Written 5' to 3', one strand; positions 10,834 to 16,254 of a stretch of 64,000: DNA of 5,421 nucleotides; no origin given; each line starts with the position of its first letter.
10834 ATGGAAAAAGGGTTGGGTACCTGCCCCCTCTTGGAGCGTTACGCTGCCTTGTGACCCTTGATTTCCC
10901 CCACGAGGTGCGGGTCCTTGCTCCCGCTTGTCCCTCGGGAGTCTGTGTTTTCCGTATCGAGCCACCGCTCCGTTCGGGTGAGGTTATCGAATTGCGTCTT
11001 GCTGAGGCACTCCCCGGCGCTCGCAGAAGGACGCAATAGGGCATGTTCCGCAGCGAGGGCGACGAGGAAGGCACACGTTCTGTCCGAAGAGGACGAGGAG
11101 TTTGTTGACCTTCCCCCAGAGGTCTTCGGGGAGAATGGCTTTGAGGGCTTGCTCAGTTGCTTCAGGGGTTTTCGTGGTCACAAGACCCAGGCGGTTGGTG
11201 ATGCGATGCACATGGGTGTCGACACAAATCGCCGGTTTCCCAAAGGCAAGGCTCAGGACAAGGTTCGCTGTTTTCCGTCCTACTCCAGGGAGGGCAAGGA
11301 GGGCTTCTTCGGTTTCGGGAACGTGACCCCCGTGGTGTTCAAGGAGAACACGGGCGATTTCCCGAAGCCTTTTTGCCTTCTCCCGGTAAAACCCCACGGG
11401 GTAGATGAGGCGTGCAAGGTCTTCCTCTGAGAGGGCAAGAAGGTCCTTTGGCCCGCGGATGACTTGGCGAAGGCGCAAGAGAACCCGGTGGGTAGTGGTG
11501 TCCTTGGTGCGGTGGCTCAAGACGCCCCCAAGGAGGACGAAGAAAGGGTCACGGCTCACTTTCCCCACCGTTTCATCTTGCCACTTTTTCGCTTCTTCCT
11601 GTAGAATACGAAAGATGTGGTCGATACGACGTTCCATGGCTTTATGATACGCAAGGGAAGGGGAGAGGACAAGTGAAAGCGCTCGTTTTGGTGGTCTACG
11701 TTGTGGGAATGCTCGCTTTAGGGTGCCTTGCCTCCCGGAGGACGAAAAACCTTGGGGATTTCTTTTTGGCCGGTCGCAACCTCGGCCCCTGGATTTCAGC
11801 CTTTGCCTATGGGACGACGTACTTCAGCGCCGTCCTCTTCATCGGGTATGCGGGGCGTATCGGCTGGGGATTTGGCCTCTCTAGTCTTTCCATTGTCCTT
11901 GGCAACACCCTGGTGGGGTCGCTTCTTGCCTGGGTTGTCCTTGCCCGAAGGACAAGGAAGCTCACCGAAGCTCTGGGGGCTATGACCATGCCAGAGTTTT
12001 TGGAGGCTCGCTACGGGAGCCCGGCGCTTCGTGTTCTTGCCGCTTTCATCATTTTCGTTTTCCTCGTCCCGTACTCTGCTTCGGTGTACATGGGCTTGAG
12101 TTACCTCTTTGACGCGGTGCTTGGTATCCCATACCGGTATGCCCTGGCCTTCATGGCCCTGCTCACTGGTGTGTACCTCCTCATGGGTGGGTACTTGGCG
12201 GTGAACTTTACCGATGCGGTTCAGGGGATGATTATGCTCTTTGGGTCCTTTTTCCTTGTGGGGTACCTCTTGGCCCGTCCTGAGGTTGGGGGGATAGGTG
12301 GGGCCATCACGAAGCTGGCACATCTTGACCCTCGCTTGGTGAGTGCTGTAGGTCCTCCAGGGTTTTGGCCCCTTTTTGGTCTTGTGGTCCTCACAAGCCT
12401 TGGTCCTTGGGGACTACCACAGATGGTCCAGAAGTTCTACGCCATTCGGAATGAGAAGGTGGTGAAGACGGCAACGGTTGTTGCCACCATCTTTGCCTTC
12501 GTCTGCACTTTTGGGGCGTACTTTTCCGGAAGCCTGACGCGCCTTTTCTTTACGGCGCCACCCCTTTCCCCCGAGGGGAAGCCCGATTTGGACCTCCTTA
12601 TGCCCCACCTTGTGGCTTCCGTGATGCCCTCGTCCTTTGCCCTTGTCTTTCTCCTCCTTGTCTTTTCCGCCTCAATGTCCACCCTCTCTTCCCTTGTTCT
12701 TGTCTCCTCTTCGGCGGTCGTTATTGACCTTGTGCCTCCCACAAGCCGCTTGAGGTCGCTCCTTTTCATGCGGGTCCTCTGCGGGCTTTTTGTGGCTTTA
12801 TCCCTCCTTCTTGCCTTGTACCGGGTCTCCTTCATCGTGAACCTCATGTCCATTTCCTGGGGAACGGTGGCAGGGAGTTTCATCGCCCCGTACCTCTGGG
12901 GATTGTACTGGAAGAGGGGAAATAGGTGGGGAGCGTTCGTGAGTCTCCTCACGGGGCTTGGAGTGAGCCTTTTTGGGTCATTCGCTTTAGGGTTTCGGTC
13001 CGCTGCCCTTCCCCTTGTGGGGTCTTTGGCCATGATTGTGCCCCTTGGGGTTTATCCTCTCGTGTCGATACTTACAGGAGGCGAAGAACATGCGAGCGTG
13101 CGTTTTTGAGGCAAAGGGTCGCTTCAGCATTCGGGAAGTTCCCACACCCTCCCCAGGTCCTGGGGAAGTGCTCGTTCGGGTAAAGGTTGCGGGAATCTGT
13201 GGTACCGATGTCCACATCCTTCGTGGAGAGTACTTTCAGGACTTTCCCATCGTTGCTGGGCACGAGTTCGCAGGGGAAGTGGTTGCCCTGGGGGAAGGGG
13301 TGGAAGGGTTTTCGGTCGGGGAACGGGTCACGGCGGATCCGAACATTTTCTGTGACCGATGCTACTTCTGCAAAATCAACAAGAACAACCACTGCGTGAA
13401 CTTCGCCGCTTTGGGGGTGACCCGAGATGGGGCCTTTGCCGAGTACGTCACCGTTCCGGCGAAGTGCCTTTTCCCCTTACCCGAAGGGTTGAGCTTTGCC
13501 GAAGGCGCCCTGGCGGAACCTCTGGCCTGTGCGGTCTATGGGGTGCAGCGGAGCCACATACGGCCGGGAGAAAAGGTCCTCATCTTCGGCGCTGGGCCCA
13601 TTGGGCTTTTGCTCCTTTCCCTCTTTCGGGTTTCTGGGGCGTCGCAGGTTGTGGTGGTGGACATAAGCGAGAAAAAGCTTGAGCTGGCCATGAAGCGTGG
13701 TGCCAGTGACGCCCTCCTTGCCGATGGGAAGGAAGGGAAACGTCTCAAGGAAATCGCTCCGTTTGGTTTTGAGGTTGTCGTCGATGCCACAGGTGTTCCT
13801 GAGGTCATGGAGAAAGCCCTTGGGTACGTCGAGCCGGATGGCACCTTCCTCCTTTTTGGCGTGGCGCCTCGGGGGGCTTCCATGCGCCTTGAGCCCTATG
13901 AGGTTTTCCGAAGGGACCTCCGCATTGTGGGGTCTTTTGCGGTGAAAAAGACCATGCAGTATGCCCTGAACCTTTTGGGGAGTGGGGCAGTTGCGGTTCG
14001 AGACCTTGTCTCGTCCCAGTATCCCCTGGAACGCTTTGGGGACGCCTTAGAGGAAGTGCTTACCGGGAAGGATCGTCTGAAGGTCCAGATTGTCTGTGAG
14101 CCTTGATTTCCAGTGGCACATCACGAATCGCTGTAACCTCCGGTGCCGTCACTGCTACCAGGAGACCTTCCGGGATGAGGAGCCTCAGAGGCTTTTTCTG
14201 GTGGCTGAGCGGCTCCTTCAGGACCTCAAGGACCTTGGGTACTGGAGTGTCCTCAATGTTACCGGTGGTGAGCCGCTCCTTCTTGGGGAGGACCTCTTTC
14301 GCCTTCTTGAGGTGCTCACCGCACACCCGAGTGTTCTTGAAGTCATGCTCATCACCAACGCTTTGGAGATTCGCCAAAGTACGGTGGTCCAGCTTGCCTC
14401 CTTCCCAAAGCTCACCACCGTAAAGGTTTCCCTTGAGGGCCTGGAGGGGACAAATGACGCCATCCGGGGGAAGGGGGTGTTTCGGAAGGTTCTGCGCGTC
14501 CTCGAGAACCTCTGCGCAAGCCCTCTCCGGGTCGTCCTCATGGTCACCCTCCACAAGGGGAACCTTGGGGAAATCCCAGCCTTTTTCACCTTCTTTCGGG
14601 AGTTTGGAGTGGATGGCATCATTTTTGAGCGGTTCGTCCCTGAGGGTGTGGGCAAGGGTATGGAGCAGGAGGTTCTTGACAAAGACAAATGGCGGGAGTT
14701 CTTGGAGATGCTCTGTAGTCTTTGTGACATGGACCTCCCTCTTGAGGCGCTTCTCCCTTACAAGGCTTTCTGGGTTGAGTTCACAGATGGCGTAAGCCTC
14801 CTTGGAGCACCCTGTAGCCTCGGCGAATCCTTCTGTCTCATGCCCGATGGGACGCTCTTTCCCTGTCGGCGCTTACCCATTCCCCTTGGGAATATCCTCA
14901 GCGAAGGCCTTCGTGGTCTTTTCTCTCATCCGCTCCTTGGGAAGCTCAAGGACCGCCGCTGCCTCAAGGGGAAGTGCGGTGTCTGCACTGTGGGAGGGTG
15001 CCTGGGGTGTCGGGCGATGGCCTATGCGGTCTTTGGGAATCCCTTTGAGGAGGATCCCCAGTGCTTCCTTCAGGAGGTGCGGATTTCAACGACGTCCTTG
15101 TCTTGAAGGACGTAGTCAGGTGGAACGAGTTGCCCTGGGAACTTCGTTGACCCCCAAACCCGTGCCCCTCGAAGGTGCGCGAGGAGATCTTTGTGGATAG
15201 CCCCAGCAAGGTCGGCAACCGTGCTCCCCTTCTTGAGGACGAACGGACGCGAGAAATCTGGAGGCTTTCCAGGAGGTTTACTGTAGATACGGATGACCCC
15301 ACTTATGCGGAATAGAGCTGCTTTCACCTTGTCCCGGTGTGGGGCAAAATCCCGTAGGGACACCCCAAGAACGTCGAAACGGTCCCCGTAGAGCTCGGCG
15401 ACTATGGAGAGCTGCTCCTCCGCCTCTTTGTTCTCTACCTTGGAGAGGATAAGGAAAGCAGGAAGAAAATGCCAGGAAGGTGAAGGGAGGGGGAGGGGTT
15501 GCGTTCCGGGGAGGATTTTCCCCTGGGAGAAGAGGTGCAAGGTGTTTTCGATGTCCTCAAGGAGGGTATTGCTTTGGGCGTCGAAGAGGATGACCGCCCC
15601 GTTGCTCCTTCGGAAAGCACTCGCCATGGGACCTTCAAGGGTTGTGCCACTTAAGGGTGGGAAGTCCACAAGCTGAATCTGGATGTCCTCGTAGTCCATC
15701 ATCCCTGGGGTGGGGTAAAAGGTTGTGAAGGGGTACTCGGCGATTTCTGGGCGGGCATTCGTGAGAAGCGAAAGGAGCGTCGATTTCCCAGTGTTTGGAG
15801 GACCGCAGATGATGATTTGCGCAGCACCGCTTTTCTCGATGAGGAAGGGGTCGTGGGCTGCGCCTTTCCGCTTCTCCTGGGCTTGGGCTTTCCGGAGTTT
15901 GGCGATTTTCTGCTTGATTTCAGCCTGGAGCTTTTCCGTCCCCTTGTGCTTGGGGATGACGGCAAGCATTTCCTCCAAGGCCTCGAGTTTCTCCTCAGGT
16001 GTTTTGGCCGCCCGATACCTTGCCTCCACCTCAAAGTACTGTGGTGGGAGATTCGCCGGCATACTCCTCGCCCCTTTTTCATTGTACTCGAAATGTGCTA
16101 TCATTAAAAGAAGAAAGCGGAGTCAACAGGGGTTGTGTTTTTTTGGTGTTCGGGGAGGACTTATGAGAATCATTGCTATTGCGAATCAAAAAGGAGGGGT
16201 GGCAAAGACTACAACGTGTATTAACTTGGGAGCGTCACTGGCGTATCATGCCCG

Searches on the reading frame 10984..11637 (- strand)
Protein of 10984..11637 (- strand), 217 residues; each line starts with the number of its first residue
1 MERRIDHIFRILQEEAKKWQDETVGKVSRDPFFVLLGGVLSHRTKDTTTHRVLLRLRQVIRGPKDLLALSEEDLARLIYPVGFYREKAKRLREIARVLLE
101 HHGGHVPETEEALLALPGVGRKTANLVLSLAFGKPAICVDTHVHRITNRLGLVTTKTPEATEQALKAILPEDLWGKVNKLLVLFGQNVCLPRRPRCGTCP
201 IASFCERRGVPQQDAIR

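Call 67: search_protein_families(library=pfam, proteins=[window:10984-11637:-], max_evalue=0.0001)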
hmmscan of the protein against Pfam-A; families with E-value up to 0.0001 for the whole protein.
window:10984-11637:- (217 aa): 3 families
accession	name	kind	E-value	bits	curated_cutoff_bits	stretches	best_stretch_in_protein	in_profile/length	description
PF00730.31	HhH-GPD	-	3.9e-24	85.5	26.2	1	38-170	3-107/108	HhH-GPD superfamily base excision DNA repair protein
PF00633.29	HHH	-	1.9e-08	34.1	24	1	102-129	2-29/30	Helix-hairpin-helix motif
PF10576.14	EndIII_4Fe-2S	-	4.4e-05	24.1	20.5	1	189-205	1-17/17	Iron-sulfur binding domain of endonuclease III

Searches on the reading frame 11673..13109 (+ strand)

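Call 10: search_protein_families(library=pfam, proteins=[window:11673-13109:+], max_evalue=0.0001)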
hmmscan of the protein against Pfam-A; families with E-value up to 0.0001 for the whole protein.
window:11673-13109:+ (478 aa): 1 family
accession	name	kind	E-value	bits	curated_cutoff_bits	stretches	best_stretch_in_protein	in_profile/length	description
PF00474.23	SSF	-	4.5e-57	194.2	22.8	1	30-428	1-406/406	Sodium:solute symporter family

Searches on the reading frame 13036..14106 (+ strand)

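Call 34: search_protein_families(library=pfam, proteins=[window:13036-14106:+], max_evalue=0.00001)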
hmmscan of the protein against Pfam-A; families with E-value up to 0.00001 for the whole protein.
window:13036-14106:+ (356 aa): 3 families
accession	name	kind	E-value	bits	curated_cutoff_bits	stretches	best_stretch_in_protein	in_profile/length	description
PF08240.17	ADH_N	-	9.4e-34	116.2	23.5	1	41-150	1-104/104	Alcohol dehydrogenase GroES-like domain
PF00107.32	ADH_zinc_N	-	4.1e-21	75.7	31.8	1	188-314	1-127/129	Zinc-binding dehydrogenase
PF16912.11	Glu_dehyd_C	-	1.7e-12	47.8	34.9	1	169-340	23-200/211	Glucose dehydrogenase C-terminus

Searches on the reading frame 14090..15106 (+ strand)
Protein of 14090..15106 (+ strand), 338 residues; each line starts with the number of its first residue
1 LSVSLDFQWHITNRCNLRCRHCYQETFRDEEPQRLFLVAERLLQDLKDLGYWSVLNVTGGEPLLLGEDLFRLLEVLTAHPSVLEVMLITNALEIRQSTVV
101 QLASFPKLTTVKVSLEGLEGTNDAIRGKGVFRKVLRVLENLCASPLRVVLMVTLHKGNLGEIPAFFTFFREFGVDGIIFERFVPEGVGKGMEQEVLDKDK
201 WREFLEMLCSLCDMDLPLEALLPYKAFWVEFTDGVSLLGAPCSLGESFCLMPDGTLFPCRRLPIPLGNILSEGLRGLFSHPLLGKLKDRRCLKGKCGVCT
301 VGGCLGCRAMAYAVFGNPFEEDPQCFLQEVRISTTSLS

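Call 34: search_protein_families(library=pfam, proteins=[window:14090-15106:+], max_evalue=0.00001)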
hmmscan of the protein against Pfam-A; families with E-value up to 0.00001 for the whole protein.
window:14090-15106:+ (338 aa): 1 family
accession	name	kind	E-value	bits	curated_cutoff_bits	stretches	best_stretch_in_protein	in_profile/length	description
PF04055.27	Radical_SAM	-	9.6e-18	65.3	29.5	1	11-166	3-163/166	Radical SAM superfamily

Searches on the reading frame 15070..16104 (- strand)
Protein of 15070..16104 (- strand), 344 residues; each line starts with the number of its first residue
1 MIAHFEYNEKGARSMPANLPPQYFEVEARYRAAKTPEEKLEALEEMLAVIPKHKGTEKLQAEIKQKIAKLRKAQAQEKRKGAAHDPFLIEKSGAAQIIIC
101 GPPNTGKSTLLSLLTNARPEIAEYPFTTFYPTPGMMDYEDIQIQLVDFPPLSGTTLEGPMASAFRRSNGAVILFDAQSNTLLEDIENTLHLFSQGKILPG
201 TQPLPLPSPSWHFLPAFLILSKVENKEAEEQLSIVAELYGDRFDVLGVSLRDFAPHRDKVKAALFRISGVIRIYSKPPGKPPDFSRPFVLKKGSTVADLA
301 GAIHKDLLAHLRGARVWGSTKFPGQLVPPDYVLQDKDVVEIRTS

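Call 67: search_protein_families(library=pfam, proteins=[window:15070-16104:-], max_evalue=0.0001)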
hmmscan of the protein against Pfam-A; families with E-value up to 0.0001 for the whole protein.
window:15070-16104:- (344 aa): 3 families
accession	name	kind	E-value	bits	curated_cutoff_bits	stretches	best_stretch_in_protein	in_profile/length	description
PF02824.27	TGS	-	2.7e-18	66.2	22.2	1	271-343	1-60/60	TGS domain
PF01926.29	MMR_HSR1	-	2.6e-14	53.8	21.9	1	97-188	2-99/113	50S ribosome-binding GTPase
PF02421.24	FeoB_N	-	7.8e-08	32.4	27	1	96-149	2-55/156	Ferrous iron transport protein B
